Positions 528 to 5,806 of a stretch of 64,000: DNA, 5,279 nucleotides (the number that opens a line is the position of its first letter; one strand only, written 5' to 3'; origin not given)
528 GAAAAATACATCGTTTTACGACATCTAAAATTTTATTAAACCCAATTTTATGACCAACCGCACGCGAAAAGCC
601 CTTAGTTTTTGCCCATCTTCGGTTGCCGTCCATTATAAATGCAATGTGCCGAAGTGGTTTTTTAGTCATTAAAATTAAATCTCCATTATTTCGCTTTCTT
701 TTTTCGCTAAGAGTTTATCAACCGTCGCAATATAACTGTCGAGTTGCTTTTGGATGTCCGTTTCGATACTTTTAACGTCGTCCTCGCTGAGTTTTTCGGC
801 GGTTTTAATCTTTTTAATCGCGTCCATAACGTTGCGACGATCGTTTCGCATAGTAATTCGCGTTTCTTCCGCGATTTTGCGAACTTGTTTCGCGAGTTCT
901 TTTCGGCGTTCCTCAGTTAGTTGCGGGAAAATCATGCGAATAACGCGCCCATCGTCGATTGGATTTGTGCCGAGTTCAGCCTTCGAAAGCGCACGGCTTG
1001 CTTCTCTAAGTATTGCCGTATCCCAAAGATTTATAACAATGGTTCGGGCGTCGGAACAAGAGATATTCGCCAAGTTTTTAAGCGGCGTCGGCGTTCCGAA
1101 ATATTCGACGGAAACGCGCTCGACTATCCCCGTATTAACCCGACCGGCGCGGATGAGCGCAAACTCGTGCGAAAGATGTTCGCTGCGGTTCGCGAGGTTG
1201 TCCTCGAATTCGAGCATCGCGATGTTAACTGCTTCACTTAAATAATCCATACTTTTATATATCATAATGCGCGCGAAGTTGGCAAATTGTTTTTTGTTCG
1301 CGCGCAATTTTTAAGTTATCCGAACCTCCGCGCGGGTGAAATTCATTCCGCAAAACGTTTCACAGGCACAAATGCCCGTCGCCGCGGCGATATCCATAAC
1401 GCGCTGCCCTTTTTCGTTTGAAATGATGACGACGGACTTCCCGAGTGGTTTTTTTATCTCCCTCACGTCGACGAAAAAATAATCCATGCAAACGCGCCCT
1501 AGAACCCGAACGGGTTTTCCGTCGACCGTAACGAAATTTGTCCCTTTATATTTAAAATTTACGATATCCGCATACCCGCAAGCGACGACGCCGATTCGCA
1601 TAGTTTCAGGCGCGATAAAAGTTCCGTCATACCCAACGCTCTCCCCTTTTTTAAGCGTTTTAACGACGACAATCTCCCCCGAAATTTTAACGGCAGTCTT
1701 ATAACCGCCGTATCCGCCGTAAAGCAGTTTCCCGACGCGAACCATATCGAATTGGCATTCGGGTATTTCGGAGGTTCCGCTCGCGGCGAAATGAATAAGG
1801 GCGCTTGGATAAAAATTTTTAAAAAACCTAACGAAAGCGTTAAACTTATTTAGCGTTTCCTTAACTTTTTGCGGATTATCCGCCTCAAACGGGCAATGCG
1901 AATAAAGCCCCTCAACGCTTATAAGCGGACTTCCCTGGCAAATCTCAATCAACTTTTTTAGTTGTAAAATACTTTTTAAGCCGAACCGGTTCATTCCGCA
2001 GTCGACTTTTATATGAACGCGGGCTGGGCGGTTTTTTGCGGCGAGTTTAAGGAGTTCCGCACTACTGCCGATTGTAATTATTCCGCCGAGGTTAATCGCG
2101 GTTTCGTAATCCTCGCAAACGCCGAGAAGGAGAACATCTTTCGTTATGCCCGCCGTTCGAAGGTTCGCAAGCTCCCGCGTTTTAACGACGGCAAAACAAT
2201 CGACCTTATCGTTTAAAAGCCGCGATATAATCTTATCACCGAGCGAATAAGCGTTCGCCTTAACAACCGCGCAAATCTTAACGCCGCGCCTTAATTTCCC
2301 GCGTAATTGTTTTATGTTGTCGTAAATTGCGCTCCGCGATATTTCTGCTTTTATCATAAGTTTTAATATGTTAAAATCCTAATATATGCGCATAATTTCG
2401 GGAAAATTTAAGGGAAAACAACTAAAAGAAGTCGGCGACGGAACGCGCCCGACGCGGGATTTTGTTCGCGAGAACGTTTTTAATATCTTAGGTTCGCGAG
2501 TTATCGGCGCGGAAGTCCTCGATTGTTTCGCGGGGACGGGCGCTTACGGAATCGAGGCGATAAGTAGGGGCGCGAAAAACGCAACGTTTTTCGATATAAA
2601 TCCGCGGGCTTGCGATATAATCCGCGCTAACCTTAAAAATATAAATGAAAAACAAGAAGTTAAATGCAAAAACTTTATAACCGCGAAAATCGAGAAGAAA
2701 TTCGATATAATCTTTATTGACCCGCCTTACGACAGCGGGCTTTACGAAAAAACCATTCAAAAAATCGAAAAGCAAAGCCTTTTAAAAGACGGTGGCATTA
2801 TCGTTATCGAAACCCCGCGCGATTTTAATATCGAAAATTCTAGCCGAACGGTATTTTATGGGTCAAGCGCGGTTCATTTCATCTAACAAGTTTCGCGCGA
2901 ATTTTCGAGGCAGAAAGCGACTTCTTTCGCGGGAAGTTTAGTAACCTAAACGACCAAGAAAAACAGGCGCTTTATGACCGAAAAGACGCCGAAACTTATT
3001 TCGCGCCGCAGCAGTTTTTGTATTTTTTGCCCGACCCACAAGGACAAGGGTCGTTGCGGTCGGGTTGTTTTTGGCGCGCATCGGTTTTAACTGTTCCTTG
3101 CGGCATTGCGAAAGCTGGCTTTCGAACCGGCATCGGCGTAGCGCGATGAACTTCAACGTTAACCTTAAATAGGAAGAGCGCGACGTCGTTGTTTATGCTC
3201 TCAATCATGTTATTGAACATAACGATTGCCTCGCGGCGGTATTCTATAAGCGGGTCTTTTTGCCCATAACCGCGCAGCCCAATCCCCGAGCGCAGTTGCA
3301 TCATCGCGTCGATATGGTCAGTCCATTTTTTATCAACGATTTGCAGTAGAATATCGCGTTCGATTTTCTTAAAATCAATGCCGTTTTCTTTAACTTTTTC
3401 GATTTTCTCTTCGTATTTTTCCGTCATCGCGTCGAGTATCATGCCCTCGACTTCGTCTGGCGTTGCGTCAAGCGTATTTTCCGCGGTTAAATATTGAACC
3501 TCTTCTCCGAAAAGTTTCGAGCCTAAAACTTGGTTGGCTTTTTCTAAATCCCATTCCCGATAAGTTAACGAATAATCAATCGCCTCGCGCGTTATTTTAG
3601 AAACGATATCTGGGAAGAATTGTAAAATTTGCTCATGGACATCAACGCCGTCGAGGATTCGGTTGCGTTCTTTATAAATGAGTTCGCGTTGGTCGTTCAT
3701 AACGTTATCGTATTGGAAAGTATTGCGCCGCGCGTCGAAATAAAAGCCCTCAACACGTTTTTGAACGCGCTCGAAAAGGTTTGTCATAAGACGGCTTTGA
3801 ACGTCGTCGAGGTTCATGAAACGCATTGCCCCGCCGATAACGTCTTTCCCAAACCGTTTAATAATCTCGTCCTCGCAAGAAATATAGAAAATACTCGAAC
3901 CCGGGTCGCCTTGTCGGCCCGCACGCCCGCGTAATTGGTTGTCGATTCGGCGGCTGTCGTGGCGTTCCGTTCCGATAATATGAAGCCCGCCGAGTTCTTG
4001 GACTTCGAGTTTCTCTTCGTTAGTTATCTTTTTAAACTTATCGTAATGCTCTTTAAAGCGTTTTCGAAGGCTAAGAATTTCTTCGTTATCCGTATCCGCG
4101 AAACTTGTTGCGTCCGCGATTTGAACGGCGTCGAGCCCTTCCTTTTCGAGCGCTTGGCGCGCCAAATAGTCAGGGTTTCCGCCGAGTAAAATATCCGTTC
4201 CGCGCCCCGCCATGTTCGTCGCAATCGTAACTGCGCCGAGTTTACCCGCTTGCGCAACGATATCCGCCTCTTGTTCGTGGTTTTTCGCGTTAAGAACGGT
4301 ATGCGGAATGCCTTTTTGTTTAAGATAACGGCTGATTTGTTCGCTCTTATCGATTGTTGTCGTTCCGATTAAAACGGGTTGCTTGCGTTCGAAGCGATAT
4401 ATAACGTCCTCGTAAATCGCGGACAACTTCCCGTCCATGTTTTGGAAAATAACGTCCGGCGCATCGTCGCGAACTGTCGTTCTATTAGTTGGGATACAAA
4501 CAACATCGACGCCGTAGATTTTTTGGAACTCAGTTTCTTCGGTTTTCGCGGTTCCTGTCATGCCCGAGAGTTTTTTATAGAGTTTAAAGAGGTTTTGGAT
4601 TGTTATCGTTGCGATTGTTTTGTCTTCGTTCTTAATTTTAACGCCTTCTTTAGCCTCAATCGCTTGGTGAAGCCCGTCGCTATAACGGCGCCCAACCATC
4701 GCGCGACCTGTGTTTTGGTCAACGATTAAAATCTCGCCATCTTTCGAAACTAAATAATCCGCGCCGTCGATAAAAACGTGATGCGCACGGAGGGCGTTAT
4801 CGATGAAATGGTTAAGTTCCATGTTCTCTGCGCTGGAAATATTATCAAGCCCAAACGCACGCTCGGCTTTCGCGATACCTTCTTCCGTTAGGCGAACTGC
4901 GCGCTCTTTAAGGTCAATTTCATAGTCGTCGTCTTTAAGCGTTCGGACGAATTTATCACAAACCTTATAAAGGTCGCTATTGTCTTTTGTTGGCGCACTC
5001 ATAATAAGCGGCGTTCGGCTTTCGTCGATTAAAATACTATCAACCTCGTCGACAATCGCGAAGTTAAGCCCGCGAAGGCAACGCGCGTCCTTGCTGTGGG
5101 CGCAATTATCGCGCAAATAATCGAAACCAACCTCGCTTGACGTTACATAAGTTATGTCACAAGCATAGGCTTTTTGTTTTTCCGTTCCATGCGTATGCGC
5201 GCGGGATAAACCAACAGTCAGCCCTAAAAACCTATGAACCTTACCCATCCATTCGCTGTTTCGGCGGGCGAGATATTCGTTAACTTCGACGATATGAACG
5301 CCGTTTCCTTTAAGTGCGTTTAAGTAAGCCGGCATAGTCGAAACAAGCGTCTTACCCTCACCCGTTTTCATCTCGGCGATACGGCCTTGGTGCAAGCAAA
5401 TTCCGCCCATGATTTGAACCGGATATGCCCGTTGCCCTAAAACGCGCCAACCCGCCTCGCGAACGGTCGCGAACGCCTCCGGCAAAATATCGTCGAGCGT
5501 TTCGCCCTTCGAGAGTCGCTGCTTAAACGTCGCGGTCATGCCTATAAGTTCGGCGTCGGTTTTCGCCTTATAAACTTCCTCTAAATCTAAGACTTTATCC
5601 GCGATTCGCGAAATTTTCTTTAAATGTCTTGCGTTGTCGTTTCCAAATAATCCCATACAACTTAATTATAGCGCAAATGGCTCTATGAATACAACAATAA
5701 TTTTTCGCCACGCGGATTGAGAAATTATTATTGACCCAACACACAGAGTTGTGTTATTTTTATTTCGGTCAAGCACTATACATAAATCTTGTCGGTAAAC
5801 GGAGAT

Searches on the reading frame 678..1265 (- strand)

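Call 55: search_protein_families(library=pfam, proteins=[window:678-1265:-], max_evalue=0.00001)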
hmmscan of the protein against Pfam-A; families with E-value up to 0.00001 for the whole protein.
window:678-1265:- (196 aa): 1 family
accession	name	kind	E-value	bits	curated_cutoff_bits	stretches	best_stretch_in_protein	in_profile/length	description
PF01765.24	RRF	-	3.9e-55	186.6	29.7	1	31-194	1-164/164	Ribosome recycling factor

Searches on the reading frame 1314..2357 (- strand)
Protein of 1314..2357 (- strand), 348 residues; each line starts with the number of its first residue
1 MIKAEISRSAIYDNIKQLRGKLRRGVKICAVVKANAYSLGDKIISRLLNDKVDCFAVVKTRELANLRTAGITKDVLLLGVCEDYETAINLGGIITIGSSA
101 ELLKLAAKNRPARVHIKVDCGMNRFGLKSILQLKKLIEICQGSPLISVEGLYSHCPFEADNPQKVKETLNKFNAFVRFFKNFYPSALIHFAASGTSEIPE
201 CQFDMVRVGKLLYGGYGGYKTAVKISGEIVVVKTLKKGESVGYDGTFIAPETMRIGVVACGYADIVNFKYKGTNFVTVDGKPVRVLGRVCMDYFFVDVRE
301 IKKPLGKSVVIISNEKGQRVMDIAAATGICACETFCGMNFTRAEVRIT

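Call 55: search_protein_families(library=pfam, proteins=[window:1314-2357:-], max_evalue=0.00001)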
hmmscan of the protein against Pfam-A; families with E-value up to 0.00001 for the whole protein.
window:1314-2357:- (348 aa): 2 families
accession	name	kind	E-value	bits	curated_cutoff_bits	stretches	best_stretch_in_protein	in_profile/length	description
PF01168.26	Ala_racemase_N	-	3.1e-46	158.3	24.1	1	6-216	1-219/220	Alanine racemase, N-terminal domain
PF00842.27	Ala_racemase_C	-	2.6e-29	101.8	25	1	223-339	2-120/127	Alanine racemase, C-terminal domain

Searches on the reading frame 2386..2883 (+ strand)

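Call 55: search_protein_families(library=pfam, proteins=[window:2386-2883:+], max_evalue=0.00001)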
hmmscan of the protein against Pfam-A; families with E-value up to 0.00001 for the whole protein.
window:2386-2883:+ (166 aa): 5 families
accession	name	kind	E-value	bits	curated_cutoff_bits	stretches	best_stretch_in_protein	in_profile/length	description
PF03602.21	Cons_hypoth95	-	8.3e-48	162.9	24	1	1-152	1-161/182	Conserved hypothetical protein 95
PF05175.20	MTS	-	1.5e-09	38.2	23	1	41-149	32-146/170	Methyltransferase small domain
PF13847.12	Methyltransf_31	-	3.5e-08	33.7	27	1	41-145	4-113/145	Methyltransferase domain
PF02005.22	TRM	-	7e-07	29.2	27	1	32-133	40-149/376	N2,N2-dimethylguanosine tRNA methyltransferase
PF02086.21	MethyltransfD12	-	1.1e-06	29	22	0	85-134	157-211/253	D12 class N6 adenine-specific DNA methyltransferase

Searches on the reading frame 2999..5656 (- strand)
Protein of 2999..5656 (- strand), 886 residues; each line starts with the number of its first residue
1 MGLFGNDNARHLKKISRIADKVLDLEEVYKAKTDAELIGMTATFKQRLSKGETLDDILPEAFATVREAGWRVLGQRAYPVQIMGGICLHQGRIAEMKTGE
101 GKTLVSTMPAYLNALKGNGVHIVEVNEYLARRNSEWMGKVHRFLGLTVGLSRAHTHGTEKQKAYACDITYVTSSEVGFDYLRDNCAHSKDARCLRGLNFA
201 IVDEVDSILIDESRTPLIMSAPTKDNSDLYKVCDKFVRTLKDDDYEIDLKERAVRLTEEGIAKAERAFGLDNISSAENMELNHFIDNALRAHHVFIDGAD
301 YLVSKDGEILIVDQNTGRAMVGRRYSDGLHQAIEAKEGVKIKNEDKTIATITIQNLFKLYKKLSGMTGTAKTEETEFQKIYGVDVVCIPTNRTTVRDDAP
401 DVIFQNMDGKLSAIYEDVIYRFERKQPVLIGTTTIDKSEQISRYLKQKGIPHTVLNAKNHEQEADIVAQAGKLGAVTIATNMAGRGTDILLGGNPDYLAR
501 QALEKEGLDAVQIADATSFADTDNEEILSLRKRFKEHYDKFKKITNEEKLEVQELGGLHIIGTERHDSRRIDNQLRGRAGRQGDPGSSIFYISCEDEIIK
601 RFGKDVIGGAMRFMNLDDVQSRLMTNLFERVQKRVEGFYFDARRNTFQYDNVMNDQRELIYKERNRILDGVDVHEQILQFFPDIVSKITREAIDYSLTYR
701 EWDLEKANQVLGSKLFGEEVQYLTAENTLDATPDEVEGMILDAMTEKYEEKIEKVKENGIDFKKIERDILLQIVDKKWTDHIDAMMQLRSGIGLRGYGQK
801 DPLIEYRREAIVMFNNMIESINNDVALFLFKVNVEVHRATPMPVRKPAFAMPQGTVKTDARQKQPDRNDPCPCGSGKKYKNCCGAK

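Call 27: find_homologous_proteins(query=window:2999-5656:-, max_evalue=1e-100)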
Query window:2999-5656:- (886 aa): 8000 proteins with E <= 1e-100 among 8000 candidates; the best 120 are listed.
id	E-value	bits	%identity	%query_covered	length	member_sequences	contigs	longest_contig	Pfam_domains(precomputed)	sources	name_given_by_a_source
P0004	0.0e+0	2010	100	100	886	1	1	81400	PF07517.21,PF00270.36,PF07516.19,PF21090.4,PF02810.22,PF01043.27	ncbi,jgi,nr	ncbi:MAG: preprotein translocase subunit SecA [Christensenellaceae bacterium]|jgi:preprotein translo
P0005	0.0e+0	1465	72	100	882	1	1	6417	PF07517.21,PF00270.36,PF07516.19,PF21090.4,PF02810.22,PF01043.27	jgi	jgi:preprotein translocase subunit SecA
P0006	0.0e+0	1463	72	100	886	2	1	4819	PF07517.21,PF00270.36,PF07516.19,PF21090.4,PF02810.22,PF01043.27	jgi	jgi:preprotein translocase subunit SecA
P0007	0.0e+0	1449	72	100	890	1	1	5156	PF07517.21,PF00270.36,PF07516.19,PF21090.4,PF02810.22,PF01043.27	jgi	jgi:preprotein translocase subunit SecA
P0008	0.0e+0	1445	73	98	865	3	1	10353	PF07517.21,PF00270.36,PF07516.19,PF21090.4,PF02810.22,PF01043.27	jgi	jgi:preprotein translocase subunit SecA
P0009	0.0e+0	1432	71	100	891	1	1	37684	PF07517.21,PF00270.36,PF07516.19,PF21090.4,PF02810.22,PF01043.27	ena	-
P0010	0.0e+0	1432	72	100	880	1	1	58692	PF07517.21,PF00270.36,PF07516.19,PF21090.4,PF02810.22,PF01043.27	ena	-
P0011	0.0e+0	1427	72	100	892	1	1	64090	PF07517.21,PF00270.36,PF07516.19,PF21090.4,PF02810.22,PF01043.27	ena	-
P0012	0.0e+0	1419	72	100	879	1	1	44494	PF07517.21,PF00270.36,PF07516.19,PF21090.4,PF02810.22,PF01043.27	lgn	-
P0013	0.0e+0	1410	71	100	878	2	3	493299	PF07517.21,PF00270.36,PF07516.19,PF21090.4,PF02810.22,PF01043.27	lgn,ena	-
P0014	0.0e+0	1410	71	100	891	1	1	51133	PF07517.21,PF00270.36,PF07516.19,PF21090.4,PF02810.22,PF01043.27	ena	-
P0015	0.0e+0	1409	71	100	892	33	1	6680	PF07517.21,PF00270.36,PF07516.19,PF21090.4,PF02810.22,PF01043.27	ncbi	-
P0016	0.0e+0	1409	71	100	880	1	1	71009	PF07517.21,PF00270.36,PF07516.19,PF21090.4,PF02810.22,PF01043.27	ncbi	-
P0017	0.0e+0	1408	71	100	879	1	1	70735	PF07517.21,PF00270.36,PF07516.19,PF21090.4,PF02810.22,PF01043.27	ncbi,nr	ncbi:MAG: preprotein translocase subunit SecA [Prevotella sp.]|nr:preprotein translocase subunit Sec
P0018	0.0e+0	1407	71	100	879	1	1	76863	PF07517.21,PF00270.36,PF07516.19,PF21090.4,PF02810.22,PF01043.27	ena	-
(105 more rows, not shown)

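Call 28: find_encoding_contigs(protein=P0010, flank=6000, max_places=1)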
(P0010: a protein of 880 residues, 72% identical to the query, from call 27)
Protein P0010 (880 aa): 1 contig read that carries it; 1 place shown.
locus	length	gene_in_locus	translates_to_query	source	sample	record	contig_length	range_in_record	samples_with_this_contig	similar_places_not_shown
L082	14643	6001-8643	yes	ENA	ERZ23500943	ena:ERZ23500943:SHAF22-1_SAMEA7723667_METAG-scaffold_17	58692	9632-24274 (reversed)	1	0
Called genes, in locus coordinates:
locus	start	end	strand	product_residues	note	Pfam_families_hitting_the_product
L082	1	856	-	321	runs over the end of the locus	PF06144:DNA_pol3_delta (weak), PF21694:DNA_pol3_delta_C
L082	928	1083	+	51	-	-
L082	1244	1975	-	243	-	PF03772:Competence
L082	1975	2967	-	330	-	-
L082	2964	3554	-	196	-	PF21176:RecR_HhH, PF02132:RecR_ZnF, PF01751:Toprim, PF13662:Toprim_4, PF21175:RecR_C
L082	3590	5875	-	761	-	PF19732:SpoIIE_N, PF07228:SpoIIE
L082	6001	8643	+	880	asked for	PF07517:SecA_DEAD, PF00270:DEAD (weak), PF01043:SecA_PP_bind, PF21090:P-loop_SecA, PF07516:SecA_SW, PF02810:SEC-C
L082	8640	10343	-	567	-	-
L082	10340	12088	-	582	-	PF00664:ABC_membrane, PF00005:ABC_tran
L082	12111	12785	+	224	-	PF01520:Amidase_3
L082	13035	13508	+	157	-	-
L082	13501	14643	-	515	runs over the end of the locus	PF00005:ABC_tran, PF13304:AAA_21 (faint), PF12848:ABC_tran_Xtn, PF00005:ABC_tran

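Call 29: find_encoding_contigs(protein=P0011, flank=6000, max_places=1)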
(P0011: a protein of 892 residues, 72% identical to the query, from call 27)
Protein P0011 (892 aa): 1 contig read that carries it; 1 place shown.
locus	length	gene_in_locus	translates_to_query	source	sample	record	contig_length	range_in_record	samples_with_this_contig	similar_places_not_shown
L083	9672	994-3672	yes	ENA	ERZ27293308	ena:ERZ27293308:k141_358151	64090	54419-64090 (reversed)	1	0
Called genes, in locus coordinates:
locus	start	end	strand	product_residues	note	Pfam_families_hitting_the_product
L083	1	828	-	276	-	?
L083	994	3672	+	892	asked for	PF07517:SecA_DEAD, PF00270:DEAD (weak), PF01043:SecA_PP_bind, PF21090:P-loop_SecA, PF07516:SecA_SW, PF02810:SEC-C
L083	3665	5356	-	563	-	PF00664:ABC_membrane, PF00005:ABC_tran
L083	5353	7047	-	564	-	PF00664:ABC_membrane, PF01956:EMC3_TMCO1 (weak), PF00005:ABC_tran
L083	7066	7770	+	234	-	PF01520:Amidase_3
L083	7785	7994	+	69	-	-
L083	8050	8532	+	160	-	-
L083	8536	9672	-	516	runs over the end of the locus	PF00005:ABC_tran, PF13304:AAA_21 (faint), PF12848:ABC_tran_Xtn, PF00005:ABC_tran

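Call 30: find_encoding_contigs(protein=P0009, flank=6000, max_places=1)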
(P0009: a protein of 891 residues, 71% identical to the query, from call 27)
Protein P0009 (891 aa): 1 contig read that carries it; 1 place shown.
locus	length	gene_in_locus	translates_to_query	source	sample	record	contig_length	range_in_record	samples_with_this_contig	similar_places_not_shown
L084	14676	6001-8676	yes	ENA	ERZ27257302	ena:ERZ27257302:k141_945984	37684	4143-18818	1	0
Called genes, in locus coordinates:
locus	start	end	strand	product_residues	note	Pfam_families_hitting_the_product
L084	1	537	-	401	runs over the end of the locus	PF00162:PGK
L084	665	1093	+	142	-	-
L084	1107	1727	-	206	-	PF21176:RecR_HhH, PF02132:RecR_ZnF (weak), PF01751:Toprim, PF13662:Toprim_4, PF21175:RecR_C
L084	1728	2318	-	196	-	-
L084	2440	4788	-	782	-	PF19732:SpoIIE_N, PF07228:SpoIIE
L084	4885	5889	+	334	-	-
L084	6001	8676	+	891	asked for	PF07517:SecA_DEAD, PF00270:DEAD (weak), PF01043:SecA_PP_bind, PF21090:P-loop_SecA, PF07516:SecA_SW, PF02810:SEC-C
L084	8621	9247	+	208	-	-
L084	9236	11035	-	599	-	PF00664:ABC_membrane, PF00005:ABC_tran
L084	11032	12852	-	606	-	PF00664:ABC_membrane, PF00005:ABC_tran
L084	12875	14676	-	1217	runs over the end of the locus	PF02811:PHP, PF07733:DNA_pol3_alpha, PF17657:DNA_pol3_finger, PF14579:HHH_6, PF01336:tRNA_anti-codon (weak)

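Call 31: find_encoding_contigs(protein=P0005, flank=6000, max_places=1)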
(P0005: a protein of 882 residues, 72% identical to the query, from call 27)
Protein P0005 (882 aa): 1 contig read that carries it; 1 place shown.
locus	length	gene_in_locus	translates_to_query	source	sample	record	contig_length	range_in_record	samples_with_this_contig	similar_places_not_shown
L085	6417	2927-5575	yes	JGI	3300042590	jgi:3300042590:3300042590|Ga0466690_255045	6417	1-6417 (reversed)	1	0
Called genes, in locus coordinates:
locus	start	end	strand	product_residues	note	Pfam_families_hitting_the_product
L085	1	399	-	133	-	?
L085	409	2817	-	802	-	PF19732:SpoIIE_N, PF07228:SpoIIE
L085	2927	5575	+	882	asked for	PF07517:SecA_DEAD, PF00270:DEAD (weak), PF01043:SecA_PP_bind, PF21090:P-loop_SecA, PF07516:SecA_SW, PF02810:SEC-C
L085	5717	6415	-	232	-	?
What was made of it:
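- On Horizontally acquired genomic islet: The closest SecA in 5.8 billion clusters is 72-73% identical, and the three of the four such loci that show the upstream gene have spoIIE there (calls 27-31).
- Closest known: Small compositionally foreign ORFan islets. Different: It sits between two divergent housekeeping promoters, at a synteny breakpoint relative to the nearest relatives (calls 28-31).
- The repeat lies at the 5' border of the foreign DNA, at a synteny breakpoint (calls 28-31).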
